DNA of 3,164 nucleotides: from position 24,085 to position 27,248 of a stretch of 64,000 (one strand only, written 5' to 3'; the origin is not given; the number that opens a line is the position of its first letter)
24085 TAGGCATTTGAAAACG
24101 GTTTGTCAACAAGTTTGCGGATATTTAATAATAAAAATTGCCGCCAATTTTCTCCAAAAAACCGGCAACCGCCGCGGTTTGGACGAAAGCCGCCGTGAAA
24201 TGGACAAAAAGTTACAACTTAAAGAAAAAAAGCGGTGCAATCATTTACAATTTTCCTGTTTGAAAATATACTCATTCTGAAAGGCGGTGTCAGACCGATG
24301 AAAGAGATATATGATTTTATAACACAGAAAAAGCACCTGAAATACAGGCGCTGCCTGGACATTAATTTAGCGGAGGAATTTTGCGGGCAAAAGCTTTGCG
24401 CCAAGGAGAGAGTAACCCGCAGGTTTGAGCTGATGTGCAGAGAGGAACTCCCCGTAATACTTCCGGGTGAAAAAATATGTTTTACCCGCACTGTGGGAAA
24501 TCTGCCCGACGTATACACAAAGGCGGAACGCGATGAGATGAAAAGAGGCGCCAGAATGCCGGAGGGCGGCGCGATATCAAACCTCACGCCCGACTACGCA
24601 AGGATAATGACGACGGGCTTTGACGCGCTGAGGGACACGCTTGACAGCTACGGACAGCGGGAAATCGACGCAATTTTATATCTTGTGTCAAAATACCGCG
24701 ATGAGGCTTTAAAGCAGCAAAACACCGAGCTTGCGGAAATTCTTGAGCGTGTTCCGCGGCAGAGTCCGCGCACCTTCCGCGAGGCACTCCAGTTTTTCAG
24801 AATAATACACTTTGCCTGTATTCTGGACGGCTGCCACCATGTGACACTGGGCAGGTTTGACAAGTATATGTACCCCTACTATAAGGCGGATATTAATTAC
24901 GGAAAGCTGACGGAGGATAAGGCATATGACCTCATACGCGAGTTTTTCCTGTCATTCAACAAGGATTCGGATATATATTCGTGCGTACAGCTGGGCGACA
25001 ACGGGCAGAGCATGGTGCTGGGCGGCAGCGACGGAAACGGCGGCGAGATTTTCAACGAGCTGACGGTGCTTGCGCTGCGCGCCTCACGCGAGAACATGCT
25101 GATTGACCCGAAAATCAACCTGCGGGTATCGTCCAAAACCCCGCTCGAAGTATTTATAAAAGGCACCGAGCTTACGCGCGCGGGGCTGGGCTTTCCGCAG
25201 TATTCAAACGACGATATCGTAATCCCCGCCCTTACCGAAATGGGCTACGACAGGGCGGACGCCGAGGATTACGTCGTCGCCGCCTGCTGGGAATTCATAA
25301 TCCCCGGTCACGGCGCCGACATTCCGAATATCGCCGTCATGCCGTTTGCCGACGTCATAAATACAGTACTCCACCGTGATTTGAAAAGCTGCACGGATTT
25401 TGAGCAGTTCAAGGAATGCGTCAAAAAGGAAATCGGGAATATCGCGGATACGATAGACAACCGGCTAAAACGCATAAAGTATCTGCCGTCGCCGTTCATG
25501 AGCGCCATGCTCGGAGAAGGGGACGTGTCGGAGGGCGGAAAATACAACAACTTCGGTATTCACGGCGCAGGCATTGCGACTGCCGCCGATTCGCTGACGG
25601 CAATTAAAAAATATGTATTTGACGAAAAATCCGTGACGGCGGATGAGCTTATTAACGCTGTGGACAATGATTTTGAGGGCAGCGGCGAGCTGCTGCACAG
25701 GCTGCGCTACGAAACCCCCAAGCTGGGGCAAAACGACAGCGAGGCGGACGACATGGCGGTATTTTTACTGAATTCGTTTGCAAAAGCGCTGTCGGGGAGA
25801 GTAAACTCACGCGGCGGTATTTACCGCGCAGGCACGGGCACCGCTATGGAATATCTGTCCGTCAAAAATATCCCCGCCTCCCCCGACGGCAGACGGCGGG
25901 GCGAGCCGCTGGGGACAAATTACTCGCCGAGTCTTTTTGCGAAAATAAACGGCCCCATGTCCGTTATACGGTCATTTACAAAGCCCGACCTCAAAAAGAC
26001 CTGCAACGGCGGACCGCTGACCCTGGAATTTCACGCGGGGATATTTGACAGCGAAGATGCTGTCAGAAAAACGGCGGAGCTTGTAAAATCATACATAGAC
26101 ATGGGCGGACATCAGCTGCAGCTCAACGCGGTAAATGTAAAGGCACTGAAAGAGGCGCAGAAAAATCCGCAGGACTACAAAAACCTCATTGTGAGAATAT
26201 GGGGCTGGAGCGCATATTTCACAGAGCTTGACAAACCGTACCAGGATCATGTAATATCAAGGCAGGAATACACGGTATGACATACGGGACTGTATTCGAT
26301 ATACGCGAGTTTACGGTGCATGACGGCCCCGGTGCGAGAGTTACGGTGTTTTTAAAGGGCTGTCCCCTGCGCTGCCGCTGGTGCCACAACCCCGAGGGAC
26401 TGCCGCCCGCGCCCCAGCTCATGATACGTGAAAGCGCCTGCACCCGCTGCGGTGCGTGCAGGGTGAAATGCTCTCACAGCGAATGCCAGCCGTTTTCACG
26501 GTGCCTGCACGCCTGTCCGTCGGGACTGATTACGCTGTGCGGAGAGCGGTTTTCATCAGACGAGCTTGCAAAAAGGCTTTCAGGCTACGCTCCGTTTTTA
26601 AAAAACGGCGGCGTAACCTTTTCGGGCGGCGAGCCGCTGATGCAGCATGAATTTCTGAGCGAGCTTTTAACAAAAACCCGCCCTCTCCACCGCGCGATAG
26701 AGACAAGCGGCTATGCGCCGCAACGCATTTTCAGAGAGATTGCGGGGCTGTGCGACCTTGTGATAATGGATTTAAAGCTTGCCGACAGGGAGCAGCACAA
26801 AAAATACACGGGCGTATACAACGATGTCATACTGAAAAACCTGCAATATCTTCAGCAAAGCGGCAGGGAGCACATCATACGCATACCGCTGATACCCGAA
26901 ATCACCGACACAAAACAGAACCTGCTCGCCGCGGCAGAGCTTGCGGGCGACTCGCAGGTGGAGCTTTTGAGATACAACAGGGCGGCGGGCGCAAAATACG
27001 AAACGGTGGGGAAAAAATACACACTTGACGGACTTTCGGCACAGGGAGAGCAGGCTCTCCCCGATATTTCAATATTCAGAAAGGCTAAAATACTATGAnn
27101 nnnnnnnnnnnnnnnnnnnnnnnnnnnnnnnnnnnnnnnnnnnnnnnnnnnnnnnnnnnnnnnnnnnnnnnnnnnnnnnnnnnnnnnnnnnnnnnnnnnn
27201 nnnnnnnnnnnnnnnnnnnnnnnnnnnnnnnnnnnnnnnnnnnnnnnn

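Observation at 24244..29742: Translationally coupled operon joining a compact eliminase-type glycyl radical enzyme and its activase to a Sip1/raffinose-synthase-like protein and a SAM methyltransferase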

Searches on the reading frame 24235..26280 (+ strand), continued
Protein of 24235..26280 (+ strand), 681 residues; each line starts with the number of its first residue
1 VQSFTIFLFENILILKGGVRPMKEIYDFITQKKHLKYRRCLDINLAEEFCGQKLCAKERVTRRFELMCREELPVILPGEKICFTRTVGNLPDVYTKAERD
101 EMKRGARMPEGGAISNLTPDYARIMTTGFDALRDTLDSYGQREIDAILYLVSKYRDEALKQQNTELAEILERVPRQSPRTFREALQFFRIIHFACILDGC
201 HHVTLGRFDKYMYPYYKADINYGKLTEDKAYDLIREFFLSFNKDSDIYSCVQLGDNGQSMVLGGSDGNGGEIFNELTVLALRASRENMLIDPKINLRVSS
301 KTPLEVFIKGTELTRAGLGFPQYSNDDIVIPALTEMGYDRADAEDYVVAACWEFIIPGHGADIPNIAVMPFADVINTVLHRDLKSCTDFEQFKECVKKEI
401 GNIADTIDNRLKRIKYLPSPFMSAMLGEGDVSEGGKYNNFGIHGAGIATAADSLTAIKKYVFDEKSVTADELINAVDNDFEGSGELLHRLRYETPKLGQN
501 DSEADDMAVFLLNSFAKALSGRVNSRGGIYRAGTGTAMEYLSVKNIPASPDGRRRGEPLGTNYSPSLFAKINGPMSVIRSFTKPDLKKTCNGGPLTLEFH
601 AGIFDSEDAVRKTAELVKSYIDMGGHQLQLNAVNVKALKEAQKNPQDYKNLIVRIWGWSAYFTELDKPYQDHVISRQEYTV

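Call 61: list_cluster_members(proteins=[P0001, P0121, P0002])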
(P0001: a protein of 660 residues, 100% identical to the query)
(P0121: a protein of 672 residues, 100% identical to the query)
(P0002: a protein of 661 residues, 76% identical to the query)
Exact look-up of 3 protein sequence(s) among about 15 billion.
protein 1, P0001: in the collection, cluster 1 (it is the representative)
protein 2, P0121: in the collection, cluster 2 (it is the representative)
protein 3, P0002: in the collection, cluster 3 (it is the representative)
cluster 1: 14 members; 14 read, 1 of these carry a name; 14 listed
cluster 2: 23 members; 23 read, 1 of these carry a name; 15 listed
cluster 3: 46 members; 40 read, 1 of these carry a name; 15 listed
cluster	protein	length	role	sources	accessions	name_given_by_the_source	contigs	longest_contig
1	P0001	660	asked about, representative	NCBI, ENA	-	-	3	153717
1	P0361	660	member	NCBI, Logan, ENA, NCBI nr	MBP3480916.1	MAG: pyruvate formate-lyase [Clostridia bacterium] | pyruvate formate-lyase [Clostridia bacterium]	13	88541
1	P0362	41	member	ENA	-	-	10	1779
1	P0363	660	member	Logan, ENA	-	-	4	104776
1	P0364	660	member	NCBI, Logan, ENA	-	-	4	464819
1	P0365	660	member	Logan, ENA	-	-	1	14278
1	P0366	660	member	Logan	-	-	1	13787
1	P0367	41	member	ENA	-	-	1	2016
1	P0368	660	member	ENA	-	-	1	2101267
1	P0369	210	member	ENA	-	-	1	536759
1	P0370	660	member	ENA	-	-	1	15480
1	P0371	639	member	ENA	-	-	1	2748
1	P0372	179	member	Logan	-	-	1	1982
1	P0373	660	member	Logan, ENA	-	-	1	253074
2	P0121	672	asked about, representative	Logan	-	-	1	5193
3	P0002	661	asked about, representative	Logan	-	-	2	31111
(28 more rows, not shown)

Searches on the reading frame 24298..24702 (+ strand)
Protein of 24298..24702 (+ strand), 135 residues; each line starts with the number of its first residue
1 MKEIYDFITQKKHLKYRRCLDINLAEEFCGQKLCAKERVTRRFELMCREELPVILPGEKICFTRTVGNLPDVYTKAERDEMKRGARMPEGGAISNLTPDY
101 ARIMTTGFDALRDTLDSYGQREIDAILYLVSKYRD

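Call 75: search_protein_representatives(protein=window:24298-24702:+)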
Query: 135 residues. Proteins with E-value up to 0.001 (for the whole library): 236; up to 1e-10: 64; up to 1e-30: 2. The best 150 are listed.
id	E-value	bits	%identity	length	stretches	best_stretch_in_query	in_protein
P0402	1.6e-36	141.6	56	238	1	1-134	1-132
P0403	5.4e-31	123.7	51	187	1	1-135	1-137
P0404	5.5e-29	117.3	46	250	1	3-134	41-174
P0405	7.4e-28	113.6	47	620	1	2-135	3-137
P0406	3.0e-24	101.9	42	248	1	3-134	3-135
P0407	3.3e-23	98.5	40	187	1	5-133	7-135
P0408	1.1e-22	96.8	59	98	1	1-78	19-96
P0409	6.3e-22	94.4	42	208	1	5-134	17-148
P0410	8.2e-22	94.0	46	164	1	4-117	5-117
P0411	1.6e-21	93.1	42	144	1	5-123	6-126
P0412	4.6e-21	91.6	44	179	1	24-134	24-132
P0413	5.1e-21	91.5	59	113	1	1-78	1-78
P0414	7.2e-21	91.0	40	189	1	2-132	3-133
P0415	3.0e-20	89.0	40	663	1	5-133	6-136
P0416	3.8e-20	88.7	47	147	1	2-100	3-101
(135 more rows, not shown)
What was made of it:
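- Every listed hit longer than 600 aa is 617-689 aa (call 75).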

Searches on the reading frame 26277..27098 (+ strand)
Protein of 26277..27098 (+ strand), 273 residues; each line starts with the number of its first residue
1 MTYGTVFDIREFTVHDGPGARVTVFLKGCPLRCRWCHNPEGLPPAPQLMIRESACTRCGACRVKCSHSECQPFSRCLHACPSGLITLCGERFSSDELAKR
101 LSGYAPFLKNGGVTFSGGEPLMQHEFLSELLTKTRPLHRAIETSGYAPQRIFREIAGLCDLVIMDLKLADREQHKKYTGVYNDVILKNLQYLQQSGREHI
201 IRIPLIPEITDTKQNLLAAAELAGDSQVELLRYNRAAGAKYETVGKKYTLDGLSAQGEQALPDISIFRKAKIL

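Call 3: search_protein_families(library=pfam, proteins=[window:26277-27098:+], max_evalue=0.01)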
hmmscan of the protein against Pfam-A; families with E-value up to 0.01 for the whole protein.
window:26277-27098:+ (273 aa): 3 families
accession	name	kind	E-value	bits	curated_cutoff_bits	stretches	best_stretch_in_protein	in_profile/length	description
PF04055.27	Radical_SAM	-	5.2e-14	53.2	29.5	1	25-212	3-157/166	Radical SAM superfamily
PF13353.11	Fer4_12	-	1.6e-13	51.6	22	1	16-183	2-134/137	4Fe-4S single cluster domain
PF00037.32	Fer4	-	0.0022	18.2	21.1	0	50-65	3-18/24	4Fe-4S binding domain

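Call 4: search_protein_families(library=ncbifam, proteins=[window:26277-27098:+], max_evalue=0.01)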
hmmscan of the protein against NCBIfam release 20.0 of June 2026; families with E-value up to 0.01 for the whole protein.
window:26277-27098:+ (273 aa): 20 families
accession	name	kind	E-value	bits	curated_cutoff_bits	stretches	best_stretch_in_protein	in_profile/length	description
TIGR02494.1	PFLE_PFLC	subfamily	2.2e-73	247.1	174.35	1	6-258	1-279/293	glycyl-radical enzyme activating protein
NF043069.1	T4HPD_activ_SAM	equivalog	1.5e-67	228.1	425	1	4-267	2-288/299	trans-4-hydroxy-L-proline dehydratase activase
NF033717.2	HPDL_rSAM_activ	equivalog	3.1e-64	217.2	420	2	69-258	90-286/311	4-hydroxyphenylacetate decarboxylase activase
NF048010.1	SfplDhtActHpsHDes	equivalog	1.1e-61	208.2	430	1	3-256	5-286/298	(2S)-3-sulfopropanediol dehydratase activating enzyme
NF033719.1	ind_deCO2_activ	equivalog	2.7e-61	207.5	425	2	68-255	88-280/302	indoleacetate decarboxylase activase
TIGR04395.1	cutC_activ_rSAM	equivalog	2.2e-56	191.4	360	1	5-263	6-292/309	choline TMA-lyase-activating enzyme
NF048008.1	SfplDhtActHpfHKleb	equivalog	4e-55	187.3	500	1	5-256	1-281/308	(2S)-3-sulfopropanediol dehydratase activating enzyme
NF007483.0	PRK10076.1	equivalog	8.1e-48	163.1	326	1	5-259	23-272/292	[formate-C-acetyltransferase]-activating enzyme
TIGR02493.1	PFLA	equivalog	4.9e-46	157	231.75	2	89-264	43-228/235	pyruvate formate-lyase-activating protein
TIGR04003.1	rSAM_BssD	equivalog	6.9e-43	147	496.45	2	64-252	80-280/314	[benzylsuccinate synthase]-activating enzyme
TIGR04041.1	activase_YjjW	hypoth_equivalog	2.1e-38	132.3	250.2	1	5-233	3-238/276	YjjW family glycine radical enzyme activase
NF008356.0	PRK11145.1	equivalog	8.5e-33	113.6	375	2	88-261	47-230/246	pyruvate formate lyase 1-activating protein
TIGR02495.1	NrdG2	equivalog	2.8e-20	72.5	131.15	2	90-214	45-171/193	anaerobic ribonucleoside-triphosphate reductase activating protein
TIGR02491.1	NrdG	equivalog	6.8e-12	45.6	126.1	2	7-40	3-36/154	anaerobic ribonucleoside-triphosphate reductase activating protein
TIGR03963.1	rSAM_QueE_Clost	equivalog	5e-07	29.6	260.1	1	92-194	51-143/219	putative 7-carboxy-7-deazaguanine synthase QueE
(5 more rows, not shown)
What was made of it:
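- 26277..27098 (+): GRE-activating radical-SAM enzyme, 273 aa. CX3CX2C at aa 29-36, with a Cys-rich ferredoxin-like insert beginning at aa 55. TIGR02494, 247 bits against a cut-off of 174 (call 4).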
